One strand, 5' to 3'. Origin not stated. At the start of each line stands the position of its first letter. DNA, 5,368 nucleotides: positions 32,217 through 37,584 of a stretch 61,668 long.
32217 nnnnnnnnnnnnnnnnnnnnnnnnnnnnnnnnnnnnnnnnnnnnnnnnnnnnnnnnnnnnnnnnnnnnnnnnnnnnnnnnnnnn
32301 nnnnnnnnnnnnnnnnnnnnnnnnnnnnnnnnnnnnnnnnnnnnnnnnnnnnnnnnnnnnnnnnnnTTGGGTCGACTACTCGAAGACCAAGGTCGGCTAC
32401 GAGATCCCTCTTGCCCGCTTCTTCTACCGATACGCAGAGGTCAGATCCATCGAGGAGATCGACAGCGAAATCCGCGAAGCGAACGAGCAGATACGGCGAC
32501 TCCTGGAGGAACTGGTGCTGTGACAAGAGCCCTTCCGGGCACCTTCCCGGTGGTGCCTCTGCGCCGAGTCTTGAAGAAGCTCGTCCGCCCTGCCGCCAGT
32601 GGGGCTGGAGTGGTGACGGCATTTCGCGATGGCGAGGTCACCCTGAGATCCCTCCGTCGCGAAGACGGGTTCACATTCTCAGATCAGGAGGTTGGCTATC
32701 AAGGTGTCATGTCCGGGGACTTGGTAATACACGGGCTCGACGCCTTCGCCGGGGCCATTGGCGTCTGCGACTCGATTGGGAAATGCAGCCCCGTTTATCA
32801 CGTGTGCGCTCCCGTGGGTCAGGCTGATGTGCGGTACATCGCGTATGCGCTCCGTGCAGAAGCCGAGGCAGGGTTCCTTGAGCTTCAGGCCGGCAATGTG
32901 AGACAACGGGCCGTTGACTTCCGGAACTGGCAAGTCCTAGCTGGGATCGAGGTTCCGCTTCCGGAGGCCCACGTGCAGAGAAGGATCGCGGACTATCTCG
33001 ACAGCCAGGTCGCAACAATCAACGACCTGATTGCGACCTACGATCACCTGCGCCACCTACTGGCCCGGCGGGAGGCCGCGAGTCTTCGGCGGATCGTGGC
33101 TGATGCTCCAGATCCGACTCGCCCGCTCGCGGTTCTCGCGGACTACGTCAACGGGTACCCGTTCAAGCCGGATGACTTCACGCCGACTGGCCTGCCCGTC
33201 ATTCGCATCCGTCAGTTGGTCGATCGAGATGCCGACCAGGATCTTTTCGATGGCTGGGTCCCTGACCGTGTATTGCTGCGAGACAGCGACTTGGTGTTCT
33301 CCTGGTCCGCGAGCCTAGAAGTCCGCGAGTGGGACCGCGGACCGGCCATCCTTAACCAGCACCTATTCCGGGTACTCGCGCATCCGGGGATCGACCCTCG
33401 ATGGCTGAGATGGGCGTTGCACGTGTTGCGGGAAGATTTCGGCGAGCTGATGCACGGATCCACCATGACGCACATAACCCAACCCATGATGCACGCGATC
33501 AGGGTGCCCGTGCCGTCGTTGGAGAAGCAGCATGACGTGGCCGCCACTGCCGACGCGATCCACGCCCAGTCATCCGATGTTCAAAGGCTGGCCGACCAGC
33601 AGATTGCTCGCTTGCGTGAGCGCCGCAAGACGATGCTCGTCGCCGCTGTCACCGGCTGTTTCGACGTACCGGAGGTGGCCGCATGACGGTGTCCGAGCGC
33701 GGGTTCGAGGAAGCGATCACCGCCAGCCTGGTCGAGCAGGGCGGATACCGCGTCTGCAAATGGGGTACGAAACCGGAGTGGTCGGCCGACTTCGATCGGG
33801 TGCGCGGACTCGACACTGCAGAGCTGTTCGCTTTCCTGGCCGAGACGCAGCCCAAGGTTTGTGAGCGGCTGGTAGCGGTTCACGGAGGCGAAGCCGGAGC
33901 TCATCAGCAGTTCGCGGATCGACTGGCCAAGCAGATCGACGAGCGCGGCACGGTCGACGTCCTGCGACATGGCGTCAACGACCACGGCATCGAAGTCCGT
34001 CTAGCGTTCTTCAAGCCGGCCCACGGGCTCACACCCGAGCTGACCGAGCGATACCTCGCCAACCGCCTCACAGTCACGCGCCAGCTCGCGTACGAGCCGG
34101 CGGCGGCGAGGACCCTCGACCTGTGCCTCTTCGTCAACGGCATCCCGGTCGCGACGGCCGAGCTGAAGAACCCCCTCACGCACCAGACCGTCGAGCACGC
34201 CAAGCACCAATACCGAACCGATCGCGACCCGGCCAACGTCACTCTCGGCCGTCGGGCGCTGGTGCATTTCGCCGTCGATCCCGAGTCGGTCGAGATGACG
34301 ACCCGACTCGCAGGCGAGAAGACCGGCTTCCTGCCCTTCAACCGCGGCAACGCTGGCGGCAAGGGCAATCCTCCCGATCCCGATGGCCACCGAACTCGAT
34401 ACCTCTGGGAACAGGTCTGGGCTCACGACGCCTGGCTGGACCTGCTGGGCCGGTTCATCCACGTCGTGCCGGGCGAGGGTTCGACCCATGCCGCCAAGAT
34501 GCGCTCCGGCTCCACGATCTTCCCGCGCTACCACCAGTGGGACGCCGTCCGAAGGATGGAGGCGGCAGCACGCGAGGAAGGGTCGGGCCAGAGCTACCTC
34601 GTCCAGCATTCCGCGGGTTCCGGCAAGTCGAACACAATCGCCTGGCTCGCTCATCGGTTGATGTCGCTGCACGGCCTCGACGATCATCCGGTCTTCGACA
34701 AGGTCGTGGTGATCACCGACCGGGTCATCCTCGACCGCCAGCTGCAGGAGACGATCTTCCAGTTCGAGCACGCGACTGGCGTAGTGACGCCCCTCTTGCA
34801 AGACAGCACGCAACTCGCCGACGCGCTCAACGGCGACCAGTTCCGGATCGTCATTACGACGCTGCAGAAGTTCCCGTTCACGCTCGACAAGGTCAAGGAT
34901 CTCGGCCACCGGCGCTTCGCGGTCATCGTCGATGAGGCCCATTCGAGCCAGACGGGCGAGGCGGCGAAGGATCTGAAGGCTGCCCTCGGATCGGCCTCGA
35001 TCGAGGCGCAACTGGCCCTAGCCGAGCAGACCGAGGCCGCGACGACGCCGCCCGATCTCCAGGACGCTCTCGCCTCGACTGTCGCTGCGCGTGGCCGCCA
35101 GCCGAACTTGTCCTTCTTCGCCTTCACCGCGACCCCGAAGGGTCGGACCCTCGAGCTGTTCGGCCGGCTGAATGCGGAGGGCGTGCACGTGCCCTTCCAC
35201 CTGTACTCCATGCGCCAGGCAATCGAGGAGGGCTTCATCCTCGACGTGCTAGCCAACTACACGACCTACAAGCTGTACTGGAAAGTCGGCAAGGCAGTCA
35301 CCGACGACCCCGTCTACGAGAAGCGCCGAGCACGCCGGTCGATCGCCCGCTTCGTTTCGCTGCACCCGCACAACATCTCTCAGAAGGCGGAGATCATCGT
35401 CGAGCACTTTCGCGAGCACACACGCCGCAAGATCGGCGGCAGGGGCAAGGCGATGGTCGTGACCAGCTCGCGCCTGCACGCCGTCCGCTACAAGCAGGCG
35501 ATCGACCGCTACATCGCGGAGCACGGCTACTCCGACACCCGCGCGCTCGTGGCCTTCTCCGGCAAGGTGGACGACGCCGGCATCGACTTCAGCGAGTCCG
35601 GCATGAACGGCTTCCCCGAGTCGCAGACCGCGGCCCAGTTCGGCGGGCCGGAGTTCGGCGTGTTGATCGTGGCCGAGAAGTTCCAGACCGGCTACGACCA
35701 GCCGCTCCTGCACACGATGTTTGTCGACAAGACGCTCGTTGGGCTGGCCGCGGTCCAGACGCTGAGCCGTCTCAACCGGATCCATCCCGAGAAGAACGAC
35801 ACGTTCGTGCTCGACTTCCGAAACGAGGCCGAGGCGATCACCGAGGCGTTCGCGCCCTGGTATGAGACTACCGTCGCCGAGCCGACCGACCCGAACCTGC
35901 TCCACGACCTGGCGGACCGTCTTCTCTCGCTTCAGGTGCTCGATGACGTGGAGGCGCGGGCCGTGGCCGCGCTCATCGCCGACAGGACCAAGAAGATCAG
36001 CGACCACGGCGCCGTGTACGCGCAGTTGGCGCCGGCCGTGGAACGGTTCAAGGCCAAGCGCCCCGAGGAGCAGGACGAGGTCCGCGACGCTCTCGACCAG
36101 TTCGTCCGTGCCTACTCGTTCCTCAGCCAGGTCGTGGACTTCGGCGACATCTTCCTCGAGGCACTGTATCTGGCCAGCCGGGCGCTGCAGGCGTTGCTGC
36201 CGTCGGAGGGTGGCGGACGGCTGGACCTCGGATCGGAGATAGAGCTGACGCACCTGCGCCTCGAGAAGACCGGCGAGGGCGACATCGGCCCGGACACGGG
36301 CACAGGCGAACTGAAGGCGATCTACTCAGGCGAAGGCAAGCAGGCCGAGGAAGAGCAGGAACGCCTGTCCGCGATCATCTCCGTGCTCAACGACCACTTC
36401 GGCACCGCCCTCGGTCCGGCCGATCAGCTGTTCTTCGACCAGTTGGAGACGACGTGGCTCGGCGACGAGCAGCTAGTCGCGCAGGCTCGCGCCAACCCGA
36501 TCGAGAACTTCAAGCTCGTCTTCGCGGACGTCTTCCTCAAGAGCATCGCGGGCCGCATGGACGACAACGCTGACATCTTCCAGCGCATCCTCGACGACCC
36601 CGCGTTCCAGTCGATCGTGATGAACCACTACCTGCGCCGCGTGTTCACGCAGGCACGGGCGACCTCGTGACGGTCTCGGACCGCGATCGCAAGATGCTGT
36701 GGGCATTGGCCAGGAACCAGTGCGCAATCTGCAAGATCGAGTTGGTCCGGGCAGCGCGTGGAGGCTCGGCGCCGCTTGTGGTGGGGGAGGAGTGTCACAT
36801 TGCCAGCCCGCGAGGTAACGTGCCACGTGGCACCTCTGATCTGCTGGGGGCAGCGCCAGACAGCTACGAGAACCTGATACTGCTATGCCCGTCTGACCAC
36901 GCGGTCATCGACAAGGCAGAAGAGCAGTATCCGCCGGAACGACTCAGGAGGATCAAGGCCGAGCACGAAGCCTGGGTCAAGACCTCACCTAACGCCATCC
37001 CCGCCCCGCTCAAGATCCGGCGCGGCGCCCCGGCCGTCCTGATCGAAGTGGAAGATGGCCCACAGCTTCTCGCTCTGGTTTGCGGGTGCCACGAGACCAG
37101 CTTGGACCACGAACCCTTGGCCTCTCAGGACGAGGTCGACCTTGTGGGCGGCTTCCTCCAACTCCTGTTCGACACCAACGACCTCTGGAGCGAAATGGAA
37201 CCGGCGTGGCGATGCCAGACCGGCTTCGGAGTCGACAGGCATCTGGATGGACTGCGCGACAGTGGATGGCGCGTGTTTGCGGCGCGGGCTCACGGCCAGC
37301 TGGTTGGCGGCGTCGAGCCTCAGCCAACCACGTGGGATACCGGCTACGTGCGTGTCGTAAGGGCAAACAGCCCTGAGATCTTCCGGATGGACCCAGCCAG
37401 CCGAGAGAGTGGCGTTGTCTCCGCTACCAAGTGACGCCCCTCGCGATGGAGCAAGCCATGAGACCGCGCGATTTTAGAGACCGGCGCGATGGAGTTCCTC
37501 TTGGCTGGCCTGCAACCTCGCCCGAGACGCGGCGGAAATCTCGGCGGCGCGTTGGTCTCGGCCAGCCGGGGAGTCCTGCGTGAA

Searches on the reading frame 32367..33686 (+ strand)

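Call 39: search_protein_families(library=pfam, proteins=[window:32367-33686:+], max_evalue=0.001)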
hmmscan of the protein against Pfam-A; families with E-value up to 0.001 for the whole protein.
window:32367-33686:+ (439 aa): 1 family
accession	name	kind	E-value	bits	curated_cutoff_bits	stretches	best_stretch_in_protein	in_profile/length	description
PF01420.25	Methylase_S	-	7.9e-06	26.6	22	0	325-396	78-150/168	Type I restriction modification DNA specificity domain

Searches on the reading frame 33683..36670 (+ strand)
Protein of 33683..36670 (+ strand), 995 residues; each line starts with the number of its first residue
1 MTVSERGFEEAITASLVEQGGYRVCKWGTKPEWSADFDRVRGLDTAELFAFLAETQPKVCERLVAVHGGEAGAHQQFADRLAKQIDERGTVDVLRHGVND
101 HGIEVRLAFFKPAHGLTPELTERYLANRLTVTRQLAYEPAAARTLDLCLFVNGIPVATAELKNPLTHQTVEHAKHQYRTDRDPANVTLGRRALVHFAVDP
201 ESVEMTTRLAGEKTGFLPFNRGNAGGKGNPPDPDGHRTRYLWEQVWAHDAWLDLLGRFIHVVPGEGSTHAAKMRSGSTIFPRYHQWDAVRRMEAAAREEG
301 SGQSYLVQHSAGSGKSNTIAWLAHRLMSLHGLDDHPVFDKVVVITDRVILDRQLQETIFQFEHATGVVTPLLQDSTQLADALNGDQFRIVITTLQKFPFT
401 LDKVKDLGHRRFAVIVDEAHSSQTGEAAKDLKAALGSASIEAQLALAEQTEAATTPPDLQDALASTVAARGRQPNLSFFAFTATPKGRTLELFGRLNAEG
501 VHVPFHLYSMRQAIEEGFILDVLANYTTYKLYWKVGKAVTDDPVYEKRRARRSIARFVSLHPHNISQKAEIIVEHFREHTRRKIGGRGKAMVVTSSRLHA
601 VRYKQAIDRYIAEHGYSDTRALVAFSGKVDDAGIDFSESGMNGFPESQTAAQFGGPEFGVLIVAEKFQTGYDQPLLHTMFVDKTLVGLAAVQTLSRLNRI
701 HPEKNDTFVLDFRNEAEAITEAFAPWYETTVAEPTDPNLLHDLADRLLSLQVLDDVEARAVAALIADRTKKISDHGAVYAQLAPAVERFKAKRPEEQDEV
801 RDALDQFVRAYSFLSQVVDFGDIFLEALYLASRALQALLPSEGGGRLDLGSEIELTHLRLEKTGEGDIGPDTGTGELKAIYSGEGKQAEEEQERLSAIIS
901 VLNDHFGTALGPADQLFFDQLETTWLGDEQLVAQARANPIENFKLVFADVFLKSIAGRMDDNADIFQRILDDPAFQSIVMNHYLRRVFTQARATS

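Call 39: search_protein_families(library=pfam, proteins=[window:33683-36670:+], max_evalue=0.001)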
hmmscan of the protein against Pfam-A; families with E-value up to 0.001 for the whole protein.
window:33683-36670:+ (995 aa): 5 families
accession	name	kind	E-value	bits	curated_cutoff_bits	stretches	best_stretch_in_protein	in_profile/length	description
PF18766.7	SWI2_SNF2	-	1.2e-25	90.9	26.7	1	284-439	1-147/221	SWI2/SNF2 ATPase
PF04851.21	ResIII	-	1.6e-13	51.4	22.5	1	281-432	4-147/164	Type III restriction enzyme, res subunit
PF04313.20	HSDR_N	-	8e-13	49.1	25.1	1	124-212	107-196/198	Type I restriction enzyme R protein N terminus (HSDR_N)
PF22679.2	T1R_D3-like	-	4.8e-11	43.8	27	1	658-714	101-158/158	Type I restriction enzyme subunit R domain 3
PF00270.35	DEAD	-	4.3e-07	30.3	26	1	301-486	13-161/167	DEAD/DEAH box helicase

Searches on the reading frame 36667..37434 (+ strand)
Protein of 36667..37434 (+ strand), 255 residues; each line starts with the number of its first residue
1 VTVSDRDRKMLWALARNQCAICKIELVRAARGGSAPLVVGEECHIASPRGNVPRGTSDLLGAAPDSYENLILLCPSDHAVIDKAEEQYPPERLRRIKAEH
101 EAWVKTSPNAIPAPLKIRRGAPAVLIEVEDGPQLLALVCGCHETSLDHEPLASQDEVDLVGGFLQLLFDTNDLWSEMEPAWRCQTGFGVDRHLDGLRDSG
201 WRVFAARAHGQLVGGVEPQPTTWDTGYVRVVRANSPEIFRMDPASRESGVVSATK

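Call 39: search_protein_families(library=pfam, proteins=[window:36667-37434:+], max_evalue=0.001)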
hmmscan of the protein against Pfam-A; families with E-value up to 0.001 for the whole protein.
window:36667-37434:+ (255 aa): 0 families

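Call 40: search_protein_families(library=padloc, proteins=[window:36667-37434:+], max_evalue=0.001)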
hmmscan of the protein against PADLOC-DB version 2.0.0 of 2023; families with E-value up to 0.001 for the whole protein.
window:36667-37434:+ (255 aa): 14 families
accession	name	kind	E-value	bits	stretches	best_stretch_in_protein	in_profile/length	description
PDLC04772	PDC-M68A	-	3.7e-22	77.5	1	3-106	5-110/253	-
PDLC01997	SAVED1--SAVED_HNH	-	2.3e-20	71.4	1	3-106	6-109/368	-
PDLC00749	Effector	-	3.2e-20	70.5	1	2-106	15-122/395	Endonuclease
PDLC00739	Effector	-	3e-16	57.7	1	3-106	8-113/378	Endonuclease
PDLC00746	Effector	-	1.2e-13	48.9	1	6-106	20-121/389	Endonuclease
PDLC00740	Effector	-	1.5e-13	48.3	1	5-106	18-122/391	Endonuclease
PDLC00743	Effector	-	1.2e-12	45.7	1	1-106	1-109/384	Endonuclease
PDLC01999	SAVED1--SAVED_HNH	-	3.5e-11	40.7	1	4-104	17-114/387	-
PDLC00747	Effector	-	5.3e-11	40.3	1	3-107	12-122/373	Endonuclease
PDLC04773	PDC-M68A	-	1.9e-08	32.6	1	66-106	8-48/200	-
PDLC00751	Effector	-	5e-08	30.4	1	22-109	152-239/530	Endonuclease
PDLC01998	SAVED1--SAVED_HNH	-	2.5e-07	27.8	1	3-106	114-219/506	-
PDLC00406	SduA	-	3.2e-07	28.7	1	35-102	52-114/326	DUF4263 domain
PDLC00742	Effector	-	5.6e-06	23.3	1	3-100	121-220/527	Endonuclease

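Call 89: search_solved_structures(query=window:36667-37434:+, max_evalue=1)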
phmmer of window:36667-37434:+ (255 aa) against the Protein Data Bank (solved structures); distinct sequences matched with E-value up to 1: 7.
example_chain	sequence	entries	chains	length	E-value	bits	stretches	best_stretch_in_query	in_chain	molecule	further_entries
9om4_A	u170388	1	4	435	3.1e-15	59.6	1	1-106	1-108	HNH endonuclease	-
7rwk_A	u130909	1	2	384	8.1e-10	41.8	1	2-106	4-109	SAVED domain-containing protein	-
8fm1_A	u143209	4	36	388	3.6e-08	36.4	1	3-104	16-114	SAVED domain-containing protein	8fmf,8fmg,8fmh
9dif_A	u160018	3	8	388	7.8e-07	32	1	3-104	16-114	HNH endonuclease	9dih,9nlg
7rwm_A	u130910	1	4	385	5.7e-05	25.9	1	3-103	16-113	SAVED domain-containing protein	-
8ysq_A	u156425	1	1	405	0.074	15.7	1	5-113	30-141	SAVED domain-containing protein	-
8y2i_A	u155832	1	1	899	0.97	12.1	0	83-124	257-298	dLesCas12e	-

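Call 90: search_protein_families(library=pfam, proteins=[window:36667-37434:+], max_evalue=10)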
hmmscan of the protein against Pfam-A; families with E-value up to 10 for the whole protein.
window:36667-37434:+ (255 aa): 2 families
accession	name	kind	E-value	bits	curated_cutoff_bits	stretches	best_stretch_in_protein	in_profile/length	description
PF13391.12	HNH_2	-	0.042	14.1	21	1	19-83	1-60/66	HNH endonuclease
PF01844.29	HNH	-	0.061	13.9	21.4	1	64-78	27-41/47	HNH endonuclease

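Call 119: search_protein_families(library=ncbifam, proteins=[window:36667-37434:+], max_evalue=0.01)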
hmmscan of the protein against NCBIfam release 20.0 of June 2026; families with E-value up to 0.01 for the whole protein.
window:36667-37434:+ (255 aa): 0 families
